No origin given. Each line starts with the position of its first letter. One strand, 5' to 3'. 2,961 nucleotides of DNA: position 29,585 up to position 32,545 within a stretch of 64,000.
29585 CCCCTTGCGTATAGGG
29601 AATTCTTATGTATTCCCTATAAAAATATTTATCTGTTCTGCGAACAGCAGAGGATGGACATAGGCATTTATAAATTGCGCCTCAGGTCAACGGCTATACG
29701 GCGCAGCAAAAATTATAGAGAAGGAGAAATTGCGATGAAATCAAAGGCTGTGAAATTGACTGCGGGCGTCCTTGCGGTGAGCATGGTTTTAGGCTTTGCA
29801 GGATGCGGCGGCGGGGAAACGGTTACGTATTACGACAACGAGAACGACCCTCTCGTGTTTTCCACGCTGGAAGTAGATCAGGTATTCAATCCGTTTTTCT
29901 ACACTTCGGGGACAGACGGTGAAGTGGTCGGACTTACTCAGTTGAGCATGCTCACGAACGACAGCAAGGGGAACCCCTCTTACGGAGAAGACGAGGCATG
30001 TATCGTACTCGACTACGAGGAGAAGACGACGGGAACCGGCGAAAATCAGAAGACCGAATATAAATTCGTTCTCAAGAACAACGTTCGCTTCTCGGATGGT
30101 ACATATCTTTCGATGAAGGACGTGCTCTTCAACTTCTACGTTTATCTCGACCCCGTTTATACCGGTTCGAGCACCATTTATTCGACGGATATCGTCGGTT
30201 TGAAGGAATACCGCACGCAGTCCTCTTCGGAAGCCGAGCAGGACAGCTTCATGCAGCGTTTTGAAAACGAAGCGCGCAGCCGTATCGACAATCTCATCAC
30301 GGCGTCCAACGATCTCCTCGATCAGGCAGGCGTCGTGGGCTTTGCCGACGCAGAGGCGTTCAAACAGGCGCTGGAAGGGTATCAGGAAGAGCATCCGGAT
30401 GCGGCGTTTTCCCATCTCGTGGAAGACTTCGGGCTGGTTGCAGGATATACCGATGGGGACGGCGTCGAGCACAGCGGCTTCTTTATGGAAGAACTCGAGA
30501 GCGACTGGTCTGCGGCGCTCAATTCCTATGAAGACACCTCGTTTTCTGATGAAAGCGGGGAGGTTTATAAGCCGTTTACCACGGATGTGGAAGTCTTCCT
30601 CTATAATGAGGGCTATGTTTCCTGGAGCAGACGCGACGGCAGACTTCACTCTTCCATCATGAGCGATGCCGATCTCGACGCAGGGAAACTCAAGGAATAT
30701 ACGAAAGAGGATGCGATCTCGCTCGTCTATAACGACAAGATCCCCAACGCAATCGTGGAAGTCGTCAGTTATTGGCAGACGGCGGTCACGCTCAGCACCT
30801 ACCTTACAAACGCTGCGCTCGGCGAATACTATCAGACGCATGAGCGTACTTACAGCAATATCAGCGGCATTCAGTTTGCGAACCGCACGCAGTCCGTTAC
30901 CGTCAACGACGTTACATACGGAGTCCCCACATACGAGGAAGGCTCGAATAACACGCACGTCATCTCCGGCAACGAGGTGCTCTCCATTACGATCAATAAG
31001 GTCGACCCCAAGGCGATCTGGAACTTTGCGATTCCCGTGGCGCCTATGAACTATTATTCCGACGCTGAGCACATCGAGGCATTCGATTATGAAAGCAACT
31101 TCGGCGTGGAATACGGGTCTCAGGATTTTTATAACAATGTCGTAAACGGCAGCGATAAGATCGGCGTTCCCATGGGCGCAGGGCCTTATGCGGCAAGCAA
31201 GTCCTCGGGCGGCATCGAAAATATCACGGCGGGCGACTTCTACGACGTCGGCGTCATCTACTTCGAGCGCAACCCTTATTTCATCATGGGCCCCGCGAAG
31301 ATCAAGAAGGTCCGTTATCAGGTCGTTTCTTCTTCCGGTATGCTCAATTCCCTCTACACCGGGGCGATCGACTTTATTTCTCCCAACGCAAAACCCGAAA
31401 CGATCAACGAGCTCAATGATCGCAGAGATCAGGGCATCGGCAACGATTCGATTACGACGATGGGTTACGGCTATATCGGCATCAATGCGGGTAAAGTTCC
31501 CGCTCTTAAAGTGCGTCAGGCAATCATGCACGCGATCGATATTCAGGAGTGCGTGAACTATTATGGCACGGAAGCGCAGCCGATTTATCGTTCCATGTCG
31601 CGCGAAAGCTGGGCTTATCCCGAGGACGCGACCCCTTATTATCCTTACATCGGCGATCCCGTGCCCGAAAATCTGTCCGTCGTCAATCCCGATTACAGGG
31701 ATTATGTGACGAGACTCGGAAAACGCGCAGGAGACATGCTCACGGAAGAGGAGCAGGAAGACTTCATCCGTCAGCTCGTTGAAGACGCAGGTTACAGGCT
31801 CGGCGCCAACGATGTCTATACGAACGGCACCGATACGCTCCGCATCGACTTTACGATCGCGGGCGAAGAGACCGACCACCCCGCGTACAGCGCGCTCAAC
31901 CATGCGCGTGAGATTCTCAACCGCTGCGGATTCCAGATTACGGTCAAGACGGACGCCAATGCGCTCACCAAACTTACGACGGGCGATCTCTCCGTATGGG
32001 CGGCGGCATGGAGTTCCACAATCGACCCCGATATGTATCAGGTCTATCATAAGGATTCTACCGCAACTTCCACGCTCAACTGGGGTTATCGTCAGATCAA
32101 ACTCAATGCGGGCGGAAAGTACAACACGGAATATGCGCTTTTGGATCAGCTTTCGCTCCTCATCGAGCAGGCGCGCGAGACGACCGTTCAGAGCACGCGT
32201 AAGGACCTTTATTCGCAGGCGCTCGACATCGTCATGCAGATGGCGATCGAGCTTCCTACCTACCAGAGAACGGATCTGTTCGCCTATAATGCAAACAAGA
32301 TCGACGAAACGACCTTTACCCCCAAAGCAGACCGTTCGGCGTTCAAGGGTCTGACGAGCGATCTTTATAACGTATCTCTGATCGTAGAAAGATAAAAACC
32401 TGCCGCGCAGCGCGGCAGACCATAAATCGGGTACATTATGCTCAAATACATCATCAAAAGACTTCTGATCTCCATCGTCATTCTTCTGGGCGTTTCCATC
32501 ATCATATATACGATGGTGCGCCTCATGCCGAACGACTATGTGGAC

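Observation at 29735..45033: Opp-like peptide importer sitting directly upstream of a cell-envelope-proteinase-like S8 protease: a putative extracellular proteolytic feeding module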

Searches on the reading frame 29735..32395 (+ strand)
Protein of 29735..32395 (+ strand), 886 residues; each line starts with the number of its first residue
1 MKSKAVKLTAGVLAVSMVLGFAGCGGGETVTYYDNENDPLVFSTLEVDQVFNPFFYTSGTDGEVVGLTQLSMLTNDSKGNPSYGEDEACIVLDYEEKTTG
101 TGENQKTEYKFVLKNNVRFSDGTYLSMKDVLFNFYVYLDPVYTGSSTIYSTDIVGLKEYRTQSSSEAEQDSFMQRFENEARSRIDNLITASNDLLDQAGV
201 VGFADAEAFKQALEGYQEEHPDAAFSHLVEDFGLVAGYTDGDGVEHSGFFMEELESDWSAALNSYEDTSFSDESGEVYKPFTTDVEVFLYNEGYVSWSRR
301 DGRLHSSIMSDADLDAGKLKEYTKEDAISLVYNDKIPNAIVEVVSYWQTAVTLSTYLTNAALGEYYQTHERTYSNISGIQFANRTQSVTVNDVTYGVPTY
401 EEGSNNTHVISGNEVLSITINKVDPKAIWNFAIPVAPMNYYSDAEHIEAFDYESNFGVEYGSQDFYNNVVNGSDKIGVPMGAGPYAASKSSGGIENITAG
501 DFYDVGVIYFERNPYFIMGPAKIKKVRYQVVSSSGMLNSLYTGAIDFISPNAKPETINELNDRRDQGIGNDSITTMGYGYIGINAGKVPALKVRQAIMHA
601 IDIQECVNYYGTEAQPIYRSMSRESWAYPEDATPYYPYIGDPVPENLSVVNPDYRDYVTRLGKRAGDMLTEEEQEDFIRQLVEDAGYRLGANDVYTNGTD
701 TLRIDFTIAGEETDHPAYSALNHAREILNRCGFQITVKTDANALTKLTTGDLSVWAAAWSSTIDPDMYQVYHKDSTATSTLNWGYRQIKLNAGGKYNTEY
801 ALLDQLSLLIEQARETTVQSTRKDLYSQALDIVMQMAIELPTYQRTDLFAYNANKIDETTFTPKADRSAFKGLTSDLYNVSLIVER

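Call 9: search_protein_families(library=pfam, proteins=[window:29735-32395:+], max_evalue=0.01)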
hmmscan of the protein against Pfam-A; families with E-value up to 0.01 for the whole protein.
window:29735-32395:+ (886 aa): 1 family
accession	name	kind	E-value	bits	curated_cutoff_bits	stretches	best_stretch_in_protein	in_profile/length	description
PF00496.27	SBP_bac_5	-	4.8e-27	95.5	32.4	2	467-774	103-361/368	Bacterial extracellular solute-binding proteins, family 5 Middle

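Call 15: search_solved_structures(query=window:29735-32392:+, max_evalue=0.001, show_alignments=2)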
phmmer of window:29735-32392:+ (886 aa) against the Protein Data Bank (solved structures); distinct sequences matched with E-value up to 0.001: 1.
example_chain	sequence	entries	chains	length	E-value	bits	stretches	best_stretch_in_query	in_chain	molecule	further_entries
5u4o_A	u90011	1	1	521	0.00082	21.1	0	508-635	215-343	ABC transporter substrate-binding protein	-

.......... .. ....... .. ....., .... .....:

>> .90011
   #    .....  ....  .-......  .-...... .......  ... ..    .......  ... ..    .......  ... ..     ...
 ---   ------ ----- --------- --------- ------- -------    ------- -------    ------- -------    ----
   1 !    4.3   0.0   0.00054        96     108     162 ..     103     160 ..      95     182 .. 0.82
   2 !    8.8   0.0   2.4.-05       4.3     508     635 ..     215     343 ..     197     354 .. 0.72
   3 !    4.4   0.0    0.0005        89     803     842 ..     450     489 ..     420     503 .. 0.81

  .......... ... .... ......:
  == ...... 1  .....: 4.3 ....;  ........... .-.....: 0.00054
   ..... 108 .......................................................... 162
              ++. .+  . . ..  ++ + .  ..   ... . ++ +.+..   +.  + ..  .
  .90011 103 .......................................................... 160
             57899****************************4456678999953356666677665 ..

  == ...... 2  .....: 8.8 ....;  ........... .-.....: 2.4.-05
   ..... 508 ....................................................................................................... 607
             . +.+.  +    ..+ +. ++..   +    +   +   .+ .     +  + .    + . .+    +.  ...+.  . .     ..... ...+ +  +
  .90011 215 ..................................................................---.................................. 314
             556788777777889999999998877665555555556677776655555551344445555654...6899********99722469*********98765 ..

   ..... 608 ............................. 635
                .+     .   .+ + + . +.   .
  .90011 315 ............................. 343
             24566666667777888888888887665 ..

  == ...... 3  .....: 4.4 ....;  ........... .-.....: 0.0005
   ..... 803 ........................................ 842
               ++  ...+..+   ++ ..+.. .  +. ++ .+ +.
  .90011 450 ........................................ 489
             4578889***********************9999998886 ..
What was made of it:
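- Checked: That is about 290 extra residues (call 15).
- The SBP is very far from characterised peptide binders (best PDB sequence match E 8e-4, call 15).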

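Call 16: find_homologous_proteins(query=window:29735-32392:+, max_evalue=0.00001)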
Query window:29735-32392:+ (886 aa): 3812 proteins with E <= 0.00001 among 8000 candidates; the best 120 are listed.
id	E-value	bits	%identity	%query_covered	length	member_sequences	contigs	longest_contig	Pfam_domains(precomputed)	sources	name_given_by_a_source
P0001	0.0e+0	1812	90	100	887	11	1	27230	PF00496.28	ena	-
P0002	0.0e+0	1629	81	100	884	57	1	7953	PF00496.28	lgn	-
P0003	0.0e+0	1509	75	100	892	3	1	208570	PF00496.28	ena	-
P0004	0.0e+0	1462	73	100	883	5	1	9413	PF00496.28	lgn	-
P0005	0.0e+0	1383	70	100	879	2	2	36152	PF00496.28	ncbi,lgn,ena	-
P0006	0.0e+0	1215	63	98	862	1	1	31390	PF00496.28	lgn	-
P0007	0.0e+0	1197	63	100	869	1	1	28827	PF00496.28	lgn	-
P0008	0.0e+0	1190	62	100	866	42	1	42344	PF00496.28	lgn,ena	-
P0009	0.0e+0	1179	62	100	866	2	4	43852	PF00496.28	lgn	-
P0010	0.0e+0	1173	61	100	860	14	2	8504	PF00496.28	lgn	-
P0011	0.0e+0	1164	64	96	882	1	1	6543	PF00496.28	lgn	-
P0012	0.0e+0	1161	62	98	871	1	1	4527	PF00496.28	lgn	-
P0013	0.0e+0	1155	60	100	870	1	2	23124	PF00496.28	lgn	-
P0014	0.0e+0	1147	62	100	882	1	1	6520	PF00496.28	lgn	-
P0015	0.0e+0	1146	61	100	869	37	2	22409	PF00496.28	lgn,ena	-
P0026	0.0e+0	1138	62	97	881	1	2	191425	PF00496.28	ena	-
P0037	0.0e+0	1132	61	99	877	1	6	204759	PF00496.28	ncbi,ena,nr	ncbi:MAG: hypothetical protein IJX91_04710 [Clostridia bacterium]|nr:hypothetical protein [Clostridi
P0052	0.0e+0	1126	58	100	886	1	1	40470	PF00496.28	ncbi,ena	ncbi:MAG: ABC transporter substrate-binding protein [Bacilli bacterium]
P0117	0.0e+0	1093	58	99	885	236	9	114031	PF00496.28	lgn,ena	-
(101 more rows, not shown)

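Call 17: find_encoding_contigs(protein=window:29735-32395:+, flank=10000, max_places=4)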
Protein window:29735-32395:+ (886 aa): 6 contigs read that carry it; 4 places shown.
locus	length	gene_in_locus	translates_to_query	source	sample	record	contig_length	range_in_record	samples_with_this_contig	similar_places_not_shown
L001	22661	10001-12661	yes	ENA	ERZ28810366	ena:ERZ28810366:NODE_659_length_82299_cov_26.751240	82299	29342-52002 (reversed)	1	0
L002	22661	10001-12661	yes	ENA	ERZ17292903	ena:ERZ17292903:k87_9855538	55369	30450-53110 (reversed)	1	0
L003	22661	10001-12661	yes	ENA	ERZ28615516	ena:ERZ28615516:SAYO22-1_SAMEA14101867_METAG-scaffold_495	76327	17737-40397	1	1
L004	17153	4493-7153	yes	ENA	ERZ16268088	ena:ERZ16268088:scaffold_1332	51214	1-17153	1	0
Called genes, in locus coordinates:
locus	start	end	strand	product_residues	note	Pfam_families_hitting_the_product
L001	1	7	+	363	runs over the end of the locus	PF05201:GlutR_N, PF01488:Shikimate_DH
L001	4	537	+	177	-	PF13241:NAD_binding_7, PF14824:Sirohm_synth_M (weak)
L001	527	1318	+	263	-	PF01379:Porphobil_deam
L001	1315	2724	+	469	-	PF00590:TP_methylase, PF02602:HEM4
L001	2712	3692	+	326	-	PF00490:ALAD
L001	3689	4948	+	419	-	PF00202:Aminotran_3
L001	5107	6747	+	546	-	PF00828:Ribosomal_L27A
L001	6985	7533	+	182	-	PF11391:DUF2798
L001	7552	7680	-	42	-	-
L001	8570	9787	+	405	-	-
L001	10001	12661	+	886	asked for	PF00496:SBP_bac_5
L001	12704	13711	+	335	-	PF00528:BPD_transp_1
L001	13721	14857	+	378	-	PF12911:OppC_N, PF00528:BPD_transp_1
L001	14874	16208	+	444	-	PF00005:ABC_tran, PF13304:AAA_21 (weak), PF00005:ABC_tran, PF08352:oligo_HPY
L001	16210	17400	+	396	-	PF00005:ABC_tran, PF08352:oligo_HPY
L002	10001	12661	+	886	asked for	PF00496:SBP_bac_5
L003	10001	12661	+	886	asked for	PF00496:SBP_bac_5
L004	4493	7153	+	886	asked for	PF00496:SBP_bac_5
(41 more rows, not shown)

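Call 18: find_encoding_contigs(protein=P0003, flank=10000, max_places=3)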
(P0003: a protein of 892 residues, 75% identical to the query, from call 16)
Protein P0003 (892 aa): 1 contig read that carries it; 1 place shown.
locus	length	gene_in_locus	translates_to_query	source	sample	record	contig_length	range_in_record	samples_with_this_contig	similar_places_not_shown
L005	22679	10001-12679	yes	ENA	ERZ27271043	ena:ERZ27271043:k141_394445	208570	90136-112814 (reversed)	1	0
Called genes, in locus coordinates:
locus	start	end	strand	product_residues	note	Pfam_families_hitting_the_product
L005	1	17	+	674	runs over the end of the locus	PF02901:PFL-like, PF01228:Gly_radical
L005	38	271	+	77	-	PF01228:Gly_radical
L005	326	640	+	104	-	-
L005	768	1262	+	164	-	PF12844:HTH_19, PF13560:HTH_31, PF01381:HTH_3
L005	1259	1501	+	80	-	-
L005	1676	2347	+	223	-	PF03006:HlyIII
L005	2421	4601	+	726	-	PF09371:Tex_N, PF22706:Tex_central_region, PF16921:Tex_YqgF, PF14639:YqgF, PF14635:HHH_7, PF12836:HHH_3, PF17674:HHH_9, PF00575:S1, +1 more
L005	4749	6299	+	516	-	PF01073:3Beta_HSD, PF01370:Epimerase, PF02719:Polysacc_synt_2 (weak), PF07993:NAD_binding_4 (weak), PF13460:NAD_binding_10 (weak), PF16363:GDP_Man_Dehyd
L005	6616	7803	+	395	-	PF00266:Aminotran_5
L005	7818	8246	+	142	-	PF01592:NifU_N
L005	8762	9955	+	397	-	-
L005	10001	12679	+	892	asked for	PF00496:SBP_bac_5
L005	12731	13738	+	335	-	PF19300:BPD_transp_1_N (faint), PF00528:BPD_transp_1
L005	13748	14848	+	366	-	PF12911:OppC_N, PF00528:BPD_transp_1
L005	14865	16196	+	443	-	PF00005:ABC_tran, PF13304:AAA_21 (weak), PF08352:oligo_HPY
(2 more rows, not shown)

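Call 19: find_encoding_contigs(protein=P0026, flank=10000, max_places=2)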
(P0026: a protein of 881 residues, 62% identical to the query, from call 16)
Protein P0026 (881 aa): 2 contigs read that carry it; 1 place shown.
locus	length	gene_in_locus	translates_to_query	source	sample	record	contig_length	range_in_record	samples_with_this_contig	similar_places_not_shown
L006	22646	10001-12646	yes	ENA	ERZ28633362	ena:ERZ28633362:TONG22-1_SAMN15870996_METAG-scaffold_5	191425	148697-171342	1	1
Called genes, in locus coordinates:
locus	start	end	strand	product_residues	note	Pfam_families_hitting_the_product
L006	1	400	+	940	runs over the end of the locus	-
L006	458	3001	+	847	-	-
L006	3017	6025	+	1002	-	PF03629:SASA, PF05448:AXE1 (faint)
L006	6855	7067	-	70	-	-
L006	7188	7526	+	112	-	PF09479:Flg_new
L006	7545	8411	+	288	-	-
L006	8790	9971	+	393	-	PF09479:Flg_new (weak)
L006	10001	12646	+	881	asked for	PF00496:SBP_bac_5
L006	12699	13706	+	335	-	PF00528:BPD_transp_1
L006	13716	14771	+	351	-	PF12911:OppC_N, PF00528:BPD_transp_1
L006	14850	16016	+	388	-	PF00005:ABC_tran, PF13304:AAA_21 (weak), PF08352:oligo_HPY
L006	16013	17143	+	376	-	PF00005:ABC_tran, PF13304:AAA_21 (faint), PF13401:AAA_22 (faint), PF08352:oligo_HPY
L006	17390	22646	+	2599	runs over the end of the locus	PF00082:Peptidase_S8, PF02225:PA, PF06280:fn3_5, PF26182:Ig_NUP210_5th (faint), PF02368:Big_2 (weak), PF13306:LRR_5, PF13855:LRR_8 (faint), PF13306:LRR_5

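Call 20: find_encoding_contigs(protein=P0037, flank=10000, max_places=2)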
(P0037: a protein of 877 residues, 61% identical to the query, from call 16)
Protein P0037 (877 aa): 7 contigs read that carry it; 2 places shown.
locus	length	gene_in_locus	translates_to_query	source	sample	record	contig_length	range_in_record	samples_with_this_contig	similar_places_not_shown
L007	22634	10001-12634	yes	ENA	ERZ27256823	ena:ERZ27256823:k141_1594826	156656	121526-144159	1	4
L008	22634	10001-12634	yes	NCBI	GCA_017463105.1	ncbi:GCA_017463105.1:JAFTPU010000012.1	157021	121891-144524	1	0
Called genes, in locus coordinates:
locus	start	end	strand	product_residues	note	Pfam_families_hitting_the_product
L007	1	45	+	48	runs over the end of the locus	-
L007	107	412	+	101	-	-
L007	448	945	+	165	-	-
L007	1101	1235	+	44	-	-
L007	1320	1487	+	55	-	-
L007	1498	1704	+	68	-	-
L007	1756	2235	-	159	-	PF07553:Lipoprotein_Ltp (faint)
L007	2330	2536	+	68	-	PF13560:HTH_31 (weak), PF12844:HTH_19, PF13443:HTH_26 (weak), PF01381:HTH_3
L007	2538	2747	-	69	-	-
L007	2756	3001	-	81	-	PF01381:HTH_3 (weak), PF13443:HTH_26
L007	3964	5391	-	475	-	-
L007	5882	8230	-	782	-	PF04389:Peptidase_M28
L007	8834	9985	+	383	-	PF09479:Flg_new (weak)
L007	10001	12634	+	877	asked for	PF00496:SBP_bac_5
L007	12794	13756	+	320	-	PF00528:BPD_transp_1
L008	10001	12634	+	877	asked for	PF00496:SBP_bac_5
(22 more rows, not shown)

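Call 21: find_encoding_contigs(protein=P0052, flank=10000, max_places=2)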
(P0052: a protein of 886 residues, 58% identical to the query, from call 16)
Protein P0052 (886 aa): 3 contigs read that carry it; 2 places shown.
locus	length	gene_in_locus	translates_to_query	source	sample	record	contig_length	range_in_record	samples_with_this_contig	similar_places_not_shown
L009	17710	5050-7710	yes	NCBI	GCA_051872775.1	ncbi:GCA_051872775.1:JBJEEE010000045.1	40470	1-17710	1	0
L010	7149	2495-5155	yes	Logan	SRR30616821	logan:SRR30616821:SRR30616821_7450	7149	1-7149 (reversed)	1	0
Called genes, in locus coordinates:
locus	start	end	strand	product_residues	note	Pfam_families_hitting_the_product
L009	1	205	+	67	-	?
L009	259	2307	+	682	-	PF09479:Flg_new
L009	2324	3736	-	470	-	PF08245:Mur_ligase_M, PF02875:Mur_ligase_C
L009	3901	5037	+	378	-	PF09479:Flg_new (weak)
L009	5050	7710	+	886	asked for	PF00496:SBP_bac_5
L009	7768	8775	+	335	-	PF00528:BPD_transp_1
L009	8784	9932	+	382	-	PF12911:OppC_N, PF00528:BPD_transp_1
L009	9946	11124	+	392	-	PF00005:ABC_tran, PF13304:AAA_21 (weak), PF08352:oligo_HPY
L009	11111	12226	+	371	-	PF00005:ABC_tran, PF13304:AAA_21 (faint), PF08352:oligo_HPY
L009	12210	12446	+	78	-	-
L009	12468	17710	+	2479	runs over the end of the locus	PF00082:Peptidase_S8, PF02225:PA, PF21461:HL_N-beta (faint), PF26918:Ig_Eae (faint), PF02368:Big_2 (weak), PF13306:LRR_5, PF13855:LRR_8 (faint), PF13306:LRR_5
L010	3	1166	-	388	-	?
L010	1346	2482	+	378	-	PF09479:Flg_new (weak)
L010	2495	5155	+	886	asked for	PF00496:SBP_bac_5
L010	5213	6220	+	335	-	PF00528:BPD_transp_1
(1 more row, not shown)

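Call 22: find_encoding_contigs(protein=P0117, flank=10000, max_places=2)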
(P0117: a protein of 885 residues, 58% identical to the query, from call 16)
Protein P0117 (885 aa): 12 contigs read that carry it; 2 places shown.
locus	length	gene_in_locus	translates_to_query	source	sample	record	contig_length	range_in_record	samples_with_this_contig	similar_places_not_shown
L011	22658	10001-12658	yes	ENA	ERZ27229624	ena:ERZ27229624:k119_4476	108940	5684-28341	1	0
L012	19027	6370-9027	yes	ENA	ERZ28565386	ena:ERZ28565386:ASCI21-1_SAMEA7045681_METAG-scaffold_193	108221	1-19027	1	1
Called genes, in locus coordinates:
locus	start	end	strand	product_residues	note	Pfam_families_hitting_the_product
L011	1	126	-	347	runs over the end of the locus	PF00579:tRNA-synt_1b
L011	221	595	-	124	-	PF02142:MGS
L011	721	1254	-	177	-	PF00583:Acetyltransf_1 (weak), PF13508:Acetyltransf_7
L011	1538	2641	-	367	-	PF00712:DNA_pol3_beta, PF02767:DNA_pol3_beta_2 (weak), PF00712:DNA_pol3_beta (weak), PF02767:DNA_pol3_beta_2, PF02768:DNA_pol3_beta_3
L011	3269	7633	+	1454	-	PF09479:Flg_new (faint), PF13620:CarboxypepD_reg (weak), PF13715:CarbopepD_reg_2 (weak)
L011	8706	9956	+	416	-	PF09479:Flg_new (weak)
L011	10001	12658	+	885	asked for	PF00496:SBP_bac_5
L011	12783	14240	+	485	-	PF00528:BPD_transp_1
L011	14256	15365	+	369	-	PF12911:OppC_N, PF00528:BPD_transp_1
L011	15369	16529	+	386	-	PF00005:ABC_tran, PF13304:AAA_21 (weak), PF08352:oligo_HPY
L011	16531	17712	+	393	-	PF00005:ABC_tran, PF13304:AAA_21 (faint), PF08352:oligo_HPY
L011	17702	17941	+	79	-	-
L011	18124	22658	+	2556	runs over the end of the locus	PF00082:Peptidase_S8, PF26918:Ig_Eae (faint), PF02225:PA, PF02368:Big_2 (weak), PF21461:HL_N-beta (faint), PF02368:Big_2 (weak), PF13306:LRR_5, PF13306:LRR_5, +2 more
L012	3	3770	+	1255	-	?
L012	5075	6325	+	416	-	PF09479:Flg_new (weak)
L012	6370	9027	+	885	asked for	PF00496:SBP_bac_5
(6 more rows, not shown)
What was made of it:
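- The same cassette occurs in six lineages with unrelated flanking genes (calls 17-22).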
